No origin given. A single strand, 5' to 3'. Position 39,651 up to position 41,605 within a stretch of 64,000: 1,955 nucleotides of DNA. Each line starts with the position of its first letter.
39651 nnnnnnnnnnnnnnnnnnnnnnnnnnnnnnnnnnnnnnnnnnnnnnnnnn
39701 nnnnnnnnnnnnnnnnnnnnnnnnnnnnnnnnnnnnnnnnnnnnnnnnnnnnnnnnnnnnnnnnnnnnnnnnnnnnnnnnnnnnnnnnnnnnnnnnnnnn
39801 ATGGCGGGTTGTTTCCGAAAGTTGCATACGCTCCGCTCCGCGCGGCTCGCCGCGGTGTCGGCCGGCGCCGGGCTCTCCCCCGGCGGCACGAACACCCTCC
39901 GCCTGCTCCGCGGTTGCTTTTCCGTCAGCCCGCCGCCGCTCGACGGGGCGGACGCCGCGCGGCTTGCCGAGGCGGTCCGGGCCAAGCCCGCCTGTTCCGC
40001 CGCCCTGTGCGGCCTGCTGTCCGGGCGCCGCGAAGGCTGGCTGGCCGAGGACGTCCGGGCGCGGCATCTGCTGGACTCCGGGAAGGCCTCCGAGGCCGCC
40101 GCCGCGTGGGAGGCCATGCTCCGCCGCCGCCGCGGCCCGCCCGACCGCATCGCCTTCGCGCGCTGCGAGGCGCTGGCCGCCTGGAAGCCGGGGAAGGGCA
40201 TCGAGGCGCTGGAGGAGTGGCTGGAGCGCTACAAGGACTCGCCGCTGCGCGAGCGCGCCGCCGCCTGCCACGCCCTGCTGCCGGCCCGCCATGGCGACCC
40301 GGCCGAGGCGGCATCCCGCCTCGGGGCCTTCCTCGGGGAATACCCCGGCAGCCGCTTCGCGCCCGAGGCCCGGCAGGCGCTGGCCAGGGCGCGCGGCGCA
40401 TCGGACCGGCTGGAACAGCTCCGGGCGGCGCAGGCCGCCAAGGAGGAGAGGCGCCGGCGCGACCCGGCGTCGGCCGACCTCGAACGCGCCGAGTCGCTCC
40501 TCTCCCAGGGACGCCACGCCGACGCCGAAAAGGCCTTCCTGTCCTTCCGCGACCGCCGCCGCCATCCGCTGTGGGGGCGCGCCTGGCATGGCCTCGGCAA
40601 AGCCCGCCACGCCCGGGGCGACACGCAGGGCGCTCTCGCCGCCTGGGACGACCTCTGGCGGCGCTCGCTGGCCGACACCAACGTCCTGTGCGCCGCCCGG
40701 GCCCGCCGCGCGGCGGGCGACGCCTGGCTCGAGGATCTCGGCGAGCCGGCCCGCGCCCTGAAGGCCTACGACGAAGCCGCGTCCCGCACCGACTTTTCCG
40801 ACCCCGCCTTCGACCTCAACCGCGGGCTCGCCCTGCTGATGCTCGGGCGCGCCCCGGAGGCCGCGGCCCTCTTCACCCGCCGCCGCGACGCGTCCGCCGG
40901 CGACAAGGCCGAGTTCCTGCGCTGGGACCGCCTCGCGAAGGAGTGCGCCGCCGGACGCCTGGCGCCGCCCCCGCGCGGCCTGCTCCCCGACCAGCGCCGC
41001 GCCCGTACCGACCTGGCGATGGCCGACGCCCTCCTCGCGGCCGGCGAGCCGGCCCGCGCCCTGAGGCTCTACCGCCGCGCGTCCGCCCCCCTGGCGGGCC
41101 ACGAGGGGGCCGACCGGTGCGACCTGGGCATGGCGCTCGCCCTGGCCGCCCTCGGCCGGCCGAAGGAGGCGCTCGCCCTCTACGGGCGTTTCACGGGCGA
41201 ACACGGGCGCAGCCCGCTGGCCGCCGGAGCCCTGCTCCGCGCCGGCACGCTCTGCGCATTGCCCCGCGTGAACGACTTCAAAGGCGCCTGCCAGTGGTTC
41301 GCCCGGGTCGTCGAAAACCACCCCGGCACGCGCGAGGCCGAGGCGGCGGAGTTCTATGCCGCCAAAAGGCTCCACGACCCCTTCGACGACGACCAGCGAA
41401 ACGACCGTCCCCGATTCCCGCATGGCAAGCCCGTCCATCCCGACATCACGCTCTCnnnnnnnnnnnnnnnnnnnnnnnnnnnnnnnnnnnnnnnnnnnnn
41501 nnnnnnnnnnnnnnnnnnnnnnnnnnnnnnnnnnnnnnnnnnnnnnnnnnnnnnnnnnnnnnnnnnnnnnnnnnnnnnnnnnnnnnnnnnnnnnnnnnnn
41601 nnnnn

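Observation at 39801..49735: Polymorphic-toxin-like array: one full-length gene plus two orphan modules, each with its own signal-peptide partner gene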

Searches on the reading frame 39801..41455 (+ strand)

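Call 5: search_protein_families(library=pfam, proteins=[window:39801-41455:+], max_evalue=0.01)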
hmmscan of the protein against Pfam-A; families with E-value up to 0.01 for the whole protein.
window:39801-41455:+ (551 aa): 8 families
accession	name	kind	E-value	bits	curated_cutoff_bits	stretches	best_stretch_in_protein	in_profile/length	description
PF13432.12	TPR_16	-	1.7e-13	51.2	32.7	3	312-364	9-62/65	Tetratricopeptide repeat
PF13174.12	TPR_6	-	5.3e-11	42.9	26.3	0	442-468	4-30/33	Tetratricopeptide repeat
PF07719.23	TPR_2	-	7.6e-11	41.7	27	0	406-427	6-27/34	Tetratricopeptide repeat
PF13428.12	TPR_14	-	2.6e-08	34.2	23.5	0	405-427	5-27/44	Tetratricopeptide repeat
PF00515.34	TPR_1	-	7e-07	29.2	27.8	0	443-461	6-24/34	Tetratricopeptide repeat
PF12688.13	TPR_5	-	0.00028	21.5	24.2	1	395-460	32-96/119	Tetratrico peptide repeat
PF25064.1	ARM_TT21_5th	-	0.0024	18.6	27.8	0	90-154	45-109/117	TT21 fifth ARM repeats domain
PF12895.13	ANAPC3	-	0.0053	17.5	27.2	0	406-463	28-81/82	Anaphase-promoting complex, cyclosome, subunit 3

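Call 66: search_protein_families(library=ncbifam, proteins=[window:39801-41455:+], max_evalue=0.01)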
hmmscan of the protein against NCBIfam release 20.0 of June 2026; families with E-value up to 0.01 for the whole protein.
window:39801-41455:+ (551 aa): 4 families
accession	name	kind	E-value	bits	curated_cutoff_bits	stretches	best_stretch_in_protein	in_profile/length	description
TIGR02795.1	tol_pal_ybgF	equivalog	1.1e-13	51.8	90.1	1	447-517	48-116/119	tol-pal system protein YbgF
TIGR03302.1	OM_YfiO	subfamily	4.4e-08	32.9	81.4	0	405-484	37-116/239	outer membrane protein assembly factor BamD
TIGR02552.1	LcrH_SycD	equivalog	0.00025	20.8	104.8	0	312-363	64-114/136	SycD/LcrH family type III secretion system chaperone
NF052415.1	T3SS_chap_SctY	equivalog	0.0011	19.5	70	0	394-464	35-103/106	type III secretion apparatus assembly chaperone SctY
